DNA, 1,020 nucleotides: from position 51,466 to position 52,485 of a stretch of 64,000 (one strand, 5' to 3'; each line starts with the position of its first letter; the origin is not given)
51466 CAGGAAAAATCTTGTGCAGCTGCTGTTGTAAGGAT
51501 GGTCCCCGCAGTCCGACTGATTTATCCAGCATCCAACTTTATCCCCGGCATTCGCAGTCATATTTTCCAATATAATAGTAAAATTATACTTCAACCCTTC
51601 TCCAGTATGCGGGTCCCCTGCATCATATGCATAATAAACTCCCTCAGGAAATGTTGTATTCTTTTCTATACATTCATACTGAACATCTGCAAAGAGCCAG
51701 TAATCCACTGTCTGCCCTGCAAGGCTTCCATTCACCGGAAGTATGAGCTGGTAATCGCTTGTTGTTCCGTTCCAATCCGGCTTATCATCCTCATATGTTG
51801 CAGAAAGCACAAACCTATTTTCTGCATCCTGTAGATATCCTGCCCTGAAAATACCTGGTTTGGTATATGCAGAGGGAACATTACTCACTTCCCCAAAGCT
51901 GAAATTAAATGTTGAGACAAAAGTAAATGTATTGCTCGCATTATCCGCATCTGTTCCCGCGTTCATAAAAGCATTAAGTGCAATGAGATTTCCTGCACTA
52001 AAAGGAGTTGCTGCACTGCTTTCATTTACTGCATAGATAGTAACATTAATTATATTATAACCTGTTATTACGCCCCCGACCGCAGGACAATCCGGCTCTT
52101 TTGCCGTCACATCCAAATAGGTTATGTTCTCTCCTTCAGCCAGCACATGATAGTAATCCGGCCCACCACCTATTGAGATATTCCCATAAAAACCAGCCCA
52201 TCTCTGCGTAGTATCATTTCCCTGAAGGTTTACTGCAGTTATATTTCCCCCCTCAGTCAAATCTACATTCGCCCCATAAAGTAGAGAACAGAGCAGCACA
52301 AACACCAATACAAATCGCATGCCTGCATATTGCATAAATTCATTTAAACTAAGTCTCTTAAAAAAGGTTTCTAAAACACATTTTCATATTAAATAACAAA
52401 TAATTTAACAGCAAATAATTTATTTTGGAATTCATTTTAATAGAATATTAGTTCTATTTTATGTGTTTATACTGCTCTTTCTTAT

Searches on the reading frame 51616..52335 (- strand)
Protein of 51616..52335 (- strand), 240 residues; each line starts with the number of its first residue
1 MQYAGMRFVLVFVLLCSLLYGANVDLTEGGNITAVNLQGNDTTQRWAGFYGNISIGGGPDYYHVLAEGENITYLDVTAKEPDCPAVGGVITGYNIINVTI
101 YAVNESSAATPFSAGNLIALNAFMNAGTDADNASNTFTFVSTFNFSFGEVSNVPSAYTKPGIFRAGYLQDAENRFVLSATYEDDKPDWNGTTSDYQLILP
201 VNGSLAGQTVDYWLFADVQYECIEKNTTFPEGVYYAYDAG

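Call 42: find_homologous_proteins(query=window:51616-52335:-, max_evalue=0.001)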
Query window:51616-52335:-: 331 candidates shared short words with the query, none scored E <= 0.001.
